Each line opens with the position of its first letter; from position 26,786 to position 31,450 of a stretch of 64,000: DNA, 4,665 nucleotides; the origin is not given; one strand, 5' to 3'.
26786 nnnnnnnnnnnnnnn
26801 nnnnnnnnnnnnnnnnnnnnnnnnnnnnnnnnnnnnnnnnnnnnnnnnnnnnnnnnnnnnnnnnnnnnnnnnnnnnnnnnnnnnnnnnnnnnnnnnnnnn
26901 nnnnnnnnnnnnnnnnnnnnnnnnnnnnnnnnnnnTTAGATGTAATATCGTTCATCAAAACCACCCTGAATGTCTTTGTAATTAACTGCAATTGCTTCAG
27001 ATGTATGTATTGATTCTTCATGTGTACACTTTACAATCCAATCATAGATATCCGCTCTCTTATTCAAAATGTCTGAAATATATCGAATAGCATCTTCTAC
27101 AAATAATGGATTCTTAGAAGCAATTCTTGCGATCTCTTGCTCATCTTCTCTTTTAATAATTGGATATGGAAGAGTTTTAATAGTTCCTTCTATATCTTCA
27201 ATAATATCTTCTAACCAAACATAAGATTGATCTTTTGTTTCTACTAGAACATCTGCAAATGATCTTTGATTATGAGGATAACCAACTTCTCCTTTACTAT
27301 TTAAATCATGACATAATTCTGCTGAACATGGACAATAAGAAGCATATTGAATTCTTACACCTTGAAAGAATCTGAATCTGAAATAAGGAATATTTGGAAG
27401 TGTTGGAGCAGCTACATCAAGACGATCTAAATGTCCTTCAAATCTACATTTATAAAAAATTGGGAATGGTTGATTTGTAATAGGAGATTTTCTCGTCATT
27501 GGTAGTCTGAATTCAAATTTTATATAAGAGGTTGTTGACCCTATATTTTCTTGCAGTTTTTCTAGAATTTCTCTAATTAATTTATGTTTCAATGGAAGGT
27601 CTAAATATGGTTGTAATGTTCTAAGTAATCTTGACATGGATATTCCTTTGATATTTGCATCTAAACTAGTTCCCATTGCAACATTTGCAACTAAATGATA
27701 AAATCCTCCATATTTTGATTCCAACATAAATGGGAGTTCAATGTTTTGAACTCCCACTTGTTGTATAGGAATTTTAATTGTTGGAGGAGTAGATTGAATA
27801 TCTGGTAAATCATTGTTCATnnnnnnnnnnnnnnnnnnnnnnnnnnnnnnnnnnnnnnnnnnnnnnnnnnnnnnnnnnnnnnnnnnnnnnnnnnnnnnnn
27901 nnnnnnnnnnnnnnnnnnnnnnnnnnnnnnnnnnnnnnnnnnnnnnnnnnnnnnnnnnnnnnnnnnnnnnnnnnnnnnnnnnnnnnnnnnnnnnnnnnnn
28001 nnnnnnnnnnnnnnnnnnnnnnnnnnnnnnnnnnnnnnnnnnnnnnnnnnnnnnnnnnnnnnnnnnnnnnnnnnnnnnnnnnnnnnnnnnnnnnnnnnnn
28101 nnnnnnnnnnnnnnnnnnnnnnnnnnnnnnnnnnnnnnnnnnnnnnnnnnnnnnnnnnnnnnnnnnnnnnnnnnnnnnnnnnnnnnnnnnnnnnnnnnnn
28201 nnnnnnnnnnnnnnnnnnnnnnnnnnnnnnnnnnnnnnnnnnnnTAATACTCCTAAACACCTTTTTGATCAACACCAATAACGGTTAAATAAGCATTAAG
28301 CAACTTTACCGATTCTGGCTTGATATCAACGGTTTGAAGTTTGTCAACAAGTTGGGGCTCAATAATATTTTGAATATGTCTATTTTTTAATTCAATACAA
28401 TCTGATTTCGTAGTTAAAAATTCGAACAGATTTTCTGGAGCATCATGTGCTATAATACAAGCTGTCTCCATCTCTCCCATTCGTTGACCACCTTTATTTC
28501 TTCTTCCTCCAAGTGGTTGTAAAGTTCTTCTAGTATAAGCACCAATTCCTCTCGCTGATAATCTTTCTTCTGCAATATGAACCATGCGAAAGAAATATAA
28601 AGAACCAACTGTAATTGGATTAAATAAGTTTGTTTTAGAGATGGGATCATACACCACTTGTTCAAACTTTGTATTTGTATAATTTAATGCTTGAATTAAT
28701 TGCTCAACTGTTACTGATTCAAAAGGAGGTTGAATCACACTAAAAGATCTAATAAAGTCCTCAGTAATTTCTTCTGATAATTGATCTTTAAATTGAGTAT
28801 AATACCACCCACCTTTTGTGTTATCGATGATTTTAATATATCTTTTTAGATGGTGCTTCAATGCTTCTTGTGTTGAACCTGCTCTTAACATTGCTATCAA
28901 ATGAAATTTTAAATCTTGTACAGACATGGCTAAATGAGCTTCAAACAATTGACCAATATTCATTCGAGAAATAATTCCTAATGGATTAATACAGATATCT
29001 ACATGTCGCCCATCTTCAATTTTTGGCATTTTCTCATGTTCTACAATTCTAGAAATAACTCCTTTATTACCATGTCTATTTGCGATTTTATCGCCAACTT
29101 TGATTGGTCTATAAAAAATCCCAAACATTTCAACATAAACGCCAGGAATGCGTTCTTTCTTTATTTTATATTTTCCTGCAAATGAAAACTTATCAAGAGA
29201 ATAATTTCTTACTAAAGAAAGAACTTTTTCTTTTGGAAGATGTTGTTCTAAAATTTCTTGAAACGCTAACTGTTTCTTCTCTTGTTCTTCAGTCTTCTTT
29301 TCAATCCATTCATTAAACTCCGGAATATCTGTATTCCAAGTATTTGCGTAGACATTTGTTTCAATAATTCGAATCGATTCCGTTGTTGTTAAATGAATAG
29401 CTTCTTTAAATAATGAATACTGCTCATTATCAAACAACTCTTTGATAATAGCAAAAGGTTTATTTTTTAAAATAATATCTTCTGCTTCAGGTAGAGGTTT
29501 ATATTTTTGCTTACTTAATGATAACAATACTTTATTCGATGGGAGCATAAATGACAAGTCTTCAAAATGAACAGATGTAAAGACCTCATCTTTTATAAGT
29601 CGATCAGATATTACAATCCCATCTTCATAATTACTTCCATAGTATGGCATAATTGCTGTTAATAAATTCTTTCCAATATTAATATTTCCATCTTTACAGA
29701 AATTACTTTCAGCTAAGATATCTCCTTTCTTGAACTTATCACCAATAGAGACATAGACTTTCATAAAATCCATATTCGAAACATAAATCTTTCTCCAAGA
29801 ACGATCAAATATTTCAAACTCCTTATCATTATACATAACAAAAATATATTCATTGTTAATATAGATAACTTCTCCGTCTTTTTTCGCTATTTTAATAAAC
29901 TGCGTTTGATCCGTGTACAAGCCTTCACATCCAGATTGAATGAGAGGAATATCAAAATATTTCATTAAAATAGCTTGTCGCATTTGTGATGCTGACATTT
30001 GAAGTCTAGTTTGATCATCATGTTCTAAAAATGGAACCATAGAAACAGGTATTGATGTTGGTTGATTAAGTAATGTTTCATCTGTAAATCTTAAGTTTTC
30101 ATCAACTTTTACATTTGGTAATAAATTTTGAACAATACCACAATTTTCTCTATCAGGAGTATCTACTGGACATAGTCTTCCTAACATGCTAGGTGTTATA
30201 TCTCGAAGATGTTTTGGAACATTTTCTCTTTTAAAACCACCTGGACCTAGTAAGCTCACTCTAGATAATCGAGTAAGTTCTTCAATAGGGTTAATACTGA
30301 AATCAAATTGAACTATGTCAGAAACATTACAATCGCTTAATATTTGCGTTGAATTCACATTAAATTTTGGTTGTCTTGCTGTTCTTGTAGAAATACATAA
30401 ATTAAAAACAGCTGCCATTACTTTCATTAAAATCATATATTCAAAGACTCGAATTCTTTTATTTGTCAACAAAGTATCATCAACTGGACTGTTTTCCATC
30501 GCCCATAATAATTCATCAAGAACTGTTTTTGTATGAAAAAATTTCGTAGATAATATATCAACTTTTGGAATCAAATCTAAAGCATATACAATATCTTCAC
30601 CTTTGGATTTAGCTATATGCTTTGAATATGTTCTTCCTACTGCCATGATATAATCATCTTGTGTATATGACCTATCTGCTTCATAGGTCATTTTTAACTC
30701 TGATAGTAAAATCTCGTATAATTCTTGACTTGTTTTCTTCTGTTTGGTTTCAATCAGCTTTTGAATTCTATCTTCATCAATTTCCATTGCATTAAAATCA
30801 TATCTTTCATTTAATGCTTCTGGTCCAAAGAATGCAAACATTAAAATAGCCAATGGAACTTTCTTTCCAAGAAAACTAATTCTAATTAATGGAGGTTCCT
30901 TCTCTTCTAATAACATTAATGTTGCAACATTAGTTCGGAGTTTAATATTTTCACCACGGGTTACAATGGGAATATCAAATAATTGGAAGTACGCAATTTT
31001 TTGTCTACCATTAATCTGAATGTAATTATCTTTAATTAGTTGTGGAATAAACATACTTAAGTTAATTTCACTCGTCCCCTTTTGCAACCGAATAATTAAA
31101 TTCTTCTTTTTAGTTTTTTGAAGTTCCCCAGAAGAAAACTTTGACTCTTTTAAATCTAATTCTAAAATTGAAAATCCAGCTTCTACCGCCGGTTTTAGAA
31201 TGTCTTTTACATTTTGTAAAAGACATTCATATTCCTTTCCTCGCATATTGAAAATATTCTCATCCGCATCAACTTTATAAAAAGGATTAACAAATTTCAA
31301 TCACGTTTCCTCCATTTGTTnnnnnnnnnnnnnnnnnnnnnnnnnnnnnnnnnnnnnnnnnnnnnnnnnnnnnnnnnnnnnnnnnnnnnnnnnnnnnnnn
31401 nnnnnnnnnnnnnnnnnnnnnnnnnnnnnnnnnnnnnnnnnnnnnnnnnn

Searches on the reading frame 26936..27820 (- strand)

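Call 59: search_protein_families(library=pfam, proteins=[window:26936-27820:-], max_evalue=0.01)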
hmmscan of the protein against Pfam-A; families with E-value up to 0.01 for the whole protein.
window:26936-27820:- (294 aa): 1 family
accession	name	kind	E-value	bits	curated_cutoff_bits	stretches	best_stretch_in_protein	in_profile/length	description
PF02649.19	GCHY-1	-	1.8e-62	211.7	25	1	5-278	1-260/260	Type I GTP cyclohydrolase folE2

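Call 109: search_protein_families(library=ncbifam, proteins=[window:26936-27820:-], max_evalue=0.00001)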
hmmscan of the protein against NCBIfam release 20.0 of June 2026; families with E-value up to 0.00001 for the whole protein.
window:26936-27820:- (294 aa): 3 families
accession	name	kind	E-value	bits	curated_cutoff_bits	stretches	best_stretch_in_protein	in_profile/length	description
NF010200.1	PRK13674.1-1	equivalog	5.5e-66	222.8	215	1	6-279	1-267/270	GTP cyclohydrolase FolE2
TIGR00294.2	TIGR00294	equivalog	3.1e-25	88.9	220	1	6-281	1-291/302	GTP cyclohydrolase MptA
NF010204.0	PRK13675.1-1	equivalog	1.3e-15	57.6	468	1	179-279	165-264/267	GTP cyclohydrolase IV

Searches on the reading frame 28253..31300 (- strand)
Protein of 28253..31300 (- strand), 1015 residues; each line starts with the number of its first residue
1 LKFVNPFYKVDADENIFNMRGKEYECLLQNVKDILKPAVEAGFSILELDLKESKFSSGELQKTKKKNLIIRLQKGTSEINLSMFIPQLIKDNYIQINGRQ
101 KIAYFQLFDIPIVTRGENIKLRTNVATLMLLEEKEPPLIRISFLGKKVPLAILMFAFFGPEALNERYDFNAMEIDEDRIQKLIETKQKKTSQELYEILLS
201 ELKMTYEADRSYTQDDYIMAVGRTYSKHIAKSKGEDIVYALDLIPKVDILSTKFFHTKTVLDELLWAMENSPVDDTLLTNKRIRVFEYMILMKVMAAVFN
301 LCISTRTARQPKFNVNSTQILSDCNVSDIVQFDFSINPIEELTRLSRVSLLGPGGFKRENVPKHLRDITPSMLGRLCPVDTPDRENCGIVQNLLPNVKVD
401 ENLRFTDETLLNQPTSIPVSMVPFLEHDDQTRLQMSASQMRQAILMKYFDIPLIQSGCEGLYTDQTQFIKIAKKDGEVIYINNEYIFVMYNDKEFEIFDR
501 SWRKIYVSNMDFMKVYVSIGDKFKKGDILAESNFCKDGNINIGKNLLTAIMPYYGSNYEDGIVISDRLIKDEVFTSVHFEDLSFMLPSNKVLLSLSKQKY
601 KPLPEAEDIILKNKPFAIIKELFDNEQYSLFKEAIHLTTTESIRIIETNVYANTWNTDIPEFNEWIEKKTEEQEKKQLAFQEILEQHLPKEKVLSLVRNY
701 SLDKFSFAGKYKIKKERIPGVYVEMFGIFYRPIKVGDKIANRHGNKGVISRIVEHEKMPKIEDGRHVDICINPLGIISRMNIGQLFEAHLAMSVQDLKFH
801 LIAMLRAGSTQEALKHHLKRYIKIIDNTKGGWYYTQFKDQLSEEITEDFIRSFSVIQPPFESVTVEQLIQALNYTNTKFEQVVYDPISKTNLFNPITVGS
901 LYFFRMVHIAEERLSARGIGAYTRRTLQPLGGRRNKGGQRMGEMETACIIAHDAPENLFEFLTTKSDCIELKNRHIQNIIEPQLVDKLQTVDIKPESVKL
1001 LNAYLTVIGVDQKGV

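Call 9: search_protein_families(library=pfam, proteins=[window:28253-31300:-], max_evalue=0.001)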
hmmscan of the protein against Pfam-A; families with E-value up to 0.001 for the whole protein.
window:28253-31300:- (1015 aa): 3 families
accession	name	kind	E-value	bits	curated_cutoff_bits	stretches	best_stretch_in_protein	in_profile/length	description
PF00562.33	RNA_pol_Rpb2_6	-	6.6e-50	170.7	23.4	1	532-934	62-372/373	RNA polymerase Rpb2, domain 6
PF04565.21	RNA_pol_Rpb2_3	-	1.9e-14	54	21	1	336-393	6-62/68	RNA polymerase Rpb2, domain 3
PF04560.25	RNA_pol_Rpb2_7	-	8.4e-11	42.6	32.1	1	937-1011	1-81/87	RNA polymerase Rpb2, domain 7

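Call 11: search_dna_similar(query=window:28253-31300:-, collection=phages, mode=protein, max_rows=12)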
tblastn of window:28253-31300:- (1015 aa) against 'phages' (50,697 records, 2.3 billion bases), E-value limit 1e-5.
Records with a match: 58; places in all: 78; records where one place covers at least 80% of the query: 0.
Best place of each record, by identity: <60% 58.
By first word of the organism name: Staphylococcus 10; Bacillus 7; Serratia 7; Listeria 6; Vibrio 6; Salmonella 4; Yersinia 4; Klebsiella 4; Pseudomonas 3; Acinetobacter 2; and 3 more.
By host as written in the record: - 9; Klebsiella pneumoniae 9; Staphylococcus aureus 7; Listeria monocytogenes 5; Bacillus subtilis 4; Homo sapiens 2; Bacillus subtilis subsp. subtilis 168 2; Yersinia enterocolitica 2; and 17 more.
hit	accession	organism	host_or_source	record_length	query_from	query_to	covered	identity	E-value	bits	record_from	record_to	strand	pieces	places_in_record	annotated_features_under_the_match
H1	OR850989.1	Salmonella phage S.Kent 1-2-1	Salmonella enterica subsp. enterica ...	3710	273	981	57%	32.6%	5e-40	343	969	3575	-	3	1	record has no annotation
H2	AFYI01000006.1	Salmonella enterica subsp. enterica serovar Infantis str. ...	Homo sapiens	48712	273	981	57%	32.6%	1e-39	343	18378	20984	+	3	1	DNA-directed RNA polymerase, beta subunit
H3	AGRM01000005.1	Salmonella enterica subsp. houtenae str. ATCC BAA-1581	Homo sapiens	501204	273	981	57%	32.6%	1e-39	343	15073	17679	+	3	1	DNA-directed RNA polymerase, beta subunit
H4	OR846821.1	Listeria phage LM 4-11-1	Listeria monocytogenes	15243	327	1013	68%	26.4%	1e-57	224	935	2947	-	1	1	record has no annotation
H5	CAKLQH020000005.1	Acinetobacter phage MD-2021a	not known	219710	273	1011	60%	29.2%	6e-36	269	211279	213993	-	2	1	rpoB: DNA-directed RNA polymerase subunit beta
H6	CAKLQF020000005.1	Acinetobacter phage MD-2021a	not known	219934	273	1011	60%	29.2%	6e-36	269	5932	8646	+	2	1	rpoB: DNA-directed RNA polymerase subunit beta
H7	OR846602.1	Enterococcus phage Efs 1-1-1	Enterococcus faecalis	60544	413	1013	59%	28.2%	2e-49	197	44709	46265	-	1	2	record has no annotation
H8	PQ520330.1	Enterococcus phage IME_EF3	-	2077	420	1013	59%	28.5%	9e-53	202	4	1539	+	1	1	record has no annotation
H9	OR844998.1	Staphylococcus phage SA 1306 Kay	Staphylococcus aureus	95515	327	1013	54%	29.8%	6e-34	279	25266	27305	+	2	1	record has no annotation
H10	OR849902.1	Staphylococcus phage SA 1298 Kay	Staphylococcus aureus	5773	327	1013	54%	29.8%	6e-34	278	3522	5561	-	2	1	record has no annotation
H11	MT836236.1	Bacteriophage sp.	human fecal samples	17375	413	1013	46%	32.9%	8e-31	256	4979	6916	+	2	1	record has no annotation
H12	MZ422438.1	Listeria phage LPJP1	Listeria grayi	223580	140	806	66%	23.0%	5e-10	70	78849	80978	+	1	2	hypothetical protein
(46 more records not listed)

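Call 109: search_protein_families(library=ncbifam, proteins=[window:28253-31300:-], max_evalue=0.00001)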
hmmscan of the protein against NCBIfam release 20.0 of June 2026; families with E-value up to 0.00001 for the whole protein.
window:28253-31300:- (1015 aa): 7 families
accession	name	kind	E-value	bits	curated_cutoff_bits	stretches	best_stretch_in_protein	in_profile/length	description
NF001616.1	PRK00405.1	equivalog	4.6e-117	392.2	896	3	723-1011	843-1091/1096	DNA-directed RNA polymerase subunit beta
TIGR02013.1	rpoB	equivalog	8.3e-110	368.2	801.15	3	667-1011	935-1235/1238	DNA-directed RNA polymerase subunit beta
NF007172.0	PRK09603.1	equivalog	8e-78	261.5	5372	3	722-986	1077-1347/2890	DNA-directed RNA polymerase subunit beta/beta'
NF011417.0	PRK14844.1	equivalog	2.4e-76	257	4632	4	413-583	680-857/2839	DNA-directed RNA polymerase subunit beta/beta'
NF006335.0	PRK08565.1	equivalog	4e-40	137.2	1402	2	859-969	940-1052/1116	DNA-directed RNA polymerase subunit B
TIGR03670.1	rpoB_arch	equivalog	2e-36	125.4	811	2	860-970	425-537/599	DNA-directed RNA polymerase subunit B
NF007175.0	PRK09606.1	equivalog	4.5e-06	25.4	355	1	364-402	435-473/496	DNA-directed RNA polymerase subunit B''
